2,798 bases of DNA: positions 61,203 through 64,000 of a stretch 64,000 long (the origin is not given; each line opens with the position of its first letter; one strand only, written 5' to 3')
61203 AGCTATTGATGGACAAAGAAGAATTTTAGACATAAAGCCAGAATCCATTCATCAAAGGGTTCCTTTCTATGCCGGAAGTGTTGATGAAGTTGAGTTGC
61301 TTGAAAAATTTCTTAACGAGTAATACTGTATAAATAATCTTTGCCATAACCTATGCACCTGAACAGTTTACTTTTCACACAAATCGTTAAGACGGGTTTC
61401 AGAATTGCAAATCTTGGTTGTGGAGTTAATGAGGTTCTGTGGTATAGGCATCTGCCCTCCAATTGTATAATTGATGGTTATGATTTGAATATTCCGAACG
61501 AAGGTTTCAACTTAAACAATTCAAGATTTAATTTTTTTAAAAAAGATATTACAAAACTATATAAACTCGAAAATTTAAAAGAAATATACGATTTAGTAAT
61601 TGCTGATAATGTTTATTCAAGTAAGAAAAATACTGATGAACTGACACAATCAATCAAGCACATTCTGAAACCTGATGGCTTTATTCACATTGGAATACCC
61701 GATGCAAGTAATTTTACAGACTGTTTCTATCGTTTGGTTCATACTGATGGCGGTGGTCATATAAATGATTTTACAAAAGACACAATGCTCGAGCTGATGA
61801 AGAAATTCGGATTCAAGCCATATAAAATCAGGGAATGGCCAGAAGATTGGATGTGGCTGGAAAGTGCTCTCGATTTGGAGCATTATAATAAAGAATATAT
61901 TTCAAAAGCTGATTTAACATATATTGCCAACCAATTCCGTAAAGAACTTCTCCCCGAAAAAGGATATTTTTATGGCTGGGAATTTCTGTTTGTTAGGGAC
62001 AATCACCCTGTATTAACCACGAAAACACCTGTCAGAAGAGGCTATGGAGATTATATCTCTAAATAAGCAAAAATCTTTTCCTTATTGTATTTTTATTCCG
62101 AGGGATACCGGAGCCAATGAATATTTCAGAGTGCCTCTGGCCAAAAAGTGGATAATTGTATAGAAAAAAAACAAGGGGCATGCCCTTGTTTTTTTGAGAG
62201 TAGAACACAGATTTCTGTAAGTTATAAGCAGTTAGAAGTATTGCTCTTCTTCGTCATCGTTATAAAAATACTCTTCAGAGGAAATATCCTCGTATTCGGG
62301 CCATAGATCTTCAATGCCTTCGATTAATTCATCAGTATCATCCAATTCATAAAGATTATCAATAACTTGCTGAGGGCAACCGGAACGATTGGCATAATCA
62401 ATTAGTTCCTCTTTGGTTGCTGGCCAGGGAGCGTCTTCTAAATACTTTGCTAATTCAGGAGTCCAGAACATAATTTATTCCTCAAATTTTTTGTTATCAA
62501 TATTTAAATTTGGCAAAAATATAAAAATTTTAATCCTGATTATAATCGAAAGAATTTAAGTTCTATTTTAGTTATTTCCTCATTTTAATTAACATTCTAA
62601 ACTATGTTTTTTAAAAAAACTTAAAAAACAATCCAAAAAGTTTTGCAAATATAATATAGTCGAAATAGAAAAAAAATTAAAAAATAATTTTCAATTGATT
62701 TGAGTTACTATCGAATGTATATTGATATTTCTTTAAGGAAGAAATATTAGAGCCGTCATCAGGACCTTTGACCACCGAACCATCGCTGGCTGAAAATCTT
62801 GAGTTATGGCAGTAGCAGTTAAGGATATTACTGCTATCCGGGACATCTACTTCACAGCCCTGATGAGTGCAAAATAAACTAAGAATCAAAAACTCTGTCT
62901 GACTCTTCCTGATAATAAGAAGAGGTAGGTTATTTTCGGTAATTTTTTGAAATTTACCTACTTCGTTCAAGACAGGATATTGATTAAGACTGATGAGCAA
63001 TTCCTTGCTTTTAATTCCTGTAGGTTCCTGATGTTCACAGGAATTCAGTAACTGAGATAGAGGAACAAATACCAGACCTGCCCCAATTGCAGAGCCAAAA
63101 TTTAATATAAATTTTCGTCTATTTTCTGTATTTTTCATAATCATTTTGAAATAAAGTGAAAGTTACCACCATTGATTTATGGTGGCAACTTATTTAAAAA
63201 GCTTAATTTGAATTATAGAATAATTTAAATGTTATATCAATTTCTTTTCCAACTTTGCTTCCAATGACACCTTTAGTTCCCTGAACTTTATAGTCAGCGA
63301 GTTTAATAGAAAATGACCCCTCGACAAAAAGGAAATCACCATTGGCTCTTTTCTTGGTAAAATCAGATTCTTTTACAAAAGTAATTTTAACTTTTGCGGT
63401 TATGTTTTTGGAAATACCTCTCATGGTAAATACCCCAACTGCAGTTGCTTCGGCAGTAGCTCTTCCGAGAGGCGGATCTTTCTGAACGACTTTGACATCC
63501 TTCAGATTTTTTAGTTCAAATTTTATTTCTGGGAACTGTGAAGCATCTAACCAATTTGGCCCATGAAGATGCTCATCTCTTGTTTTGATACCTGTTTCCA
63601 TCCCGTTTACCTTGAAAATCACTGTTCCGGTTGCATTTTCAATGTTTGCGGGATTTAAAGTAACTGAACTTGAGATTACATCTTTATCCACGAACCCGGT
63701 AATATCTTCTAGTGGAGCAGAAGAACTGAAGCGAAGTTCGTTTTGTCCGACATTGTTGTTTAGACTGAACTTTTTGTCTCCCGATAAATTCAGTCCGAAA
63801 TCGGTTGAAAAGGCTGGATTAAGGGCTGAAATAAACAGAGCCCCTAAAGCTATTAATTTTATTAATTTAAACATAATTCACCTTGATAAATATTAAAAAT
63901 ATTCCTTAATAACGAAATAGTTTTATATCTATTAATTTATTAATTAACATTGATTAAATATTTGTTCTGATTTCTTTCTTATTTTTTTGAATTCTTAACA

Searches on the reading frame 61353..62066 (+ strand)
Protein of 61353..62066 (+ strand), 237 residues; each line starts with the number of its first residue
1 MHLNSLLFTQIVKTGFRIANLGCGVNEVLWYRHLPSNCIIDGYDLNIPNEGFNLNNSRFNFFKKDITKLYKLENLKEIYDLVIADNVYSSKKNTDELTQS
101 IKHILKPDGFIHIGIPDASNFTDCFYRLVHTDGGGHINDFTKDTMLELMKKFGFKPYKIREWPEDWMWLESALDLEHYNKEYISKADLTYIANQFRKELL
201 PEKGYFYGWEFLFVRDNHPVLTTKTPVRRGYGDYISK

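Call 25: search_protein_families(library=pfam, proteins=[window:61353-62066:+], max_evalue=0.00001)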
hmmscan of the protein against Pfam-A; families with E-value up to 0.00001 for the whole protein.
window:61353-62066:+ (237 aa): 1 family
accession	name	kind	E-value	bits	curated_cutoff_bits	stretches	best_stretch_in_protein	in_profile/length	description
PF13489.12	Methyltransf_23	-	2.3e-08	34.4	27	1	21-156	29-161/164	Methyltransferase domain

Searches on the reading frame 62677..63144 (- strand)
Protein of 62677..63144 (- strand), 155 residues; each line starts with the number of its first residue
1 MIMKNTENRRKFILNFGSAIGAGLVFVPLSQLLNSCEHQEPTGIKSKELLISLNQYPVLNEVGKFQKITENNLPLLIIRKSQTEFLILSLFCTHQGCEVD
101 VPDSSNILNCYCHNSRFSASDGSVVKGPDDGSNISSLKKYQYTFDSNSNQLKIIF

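Call 88: search_protein_families(library=pfam, proteins=[window:62677-63144:-], max_evalue=0.01)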
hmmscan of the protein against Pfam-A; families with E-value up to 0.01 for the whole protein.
window:62677-63144:- (155 aa): 1 family
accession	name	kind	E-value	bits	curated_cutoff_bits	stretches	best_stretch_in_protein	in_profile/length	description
PF00355.32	Rieske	-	2.1e-09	37.6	20.3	1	63-132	14-83/88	Rieske [2Fe-2S] domain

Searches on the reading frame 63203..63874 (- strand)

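Call 88: search_protein_families(library=pfam, proteins=[window:63203-63874:-], max_evalue=0.01)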
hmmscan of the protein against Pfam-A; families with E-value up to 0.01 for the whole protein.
window:63203-63874:- (223 aa): 1 family
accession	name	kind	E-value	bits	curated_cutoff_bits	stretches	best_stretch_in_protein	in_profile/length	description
PF04264.18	YceI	-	9.2e-23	81.7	23.7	1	56-218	20-148/150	YceI-like domain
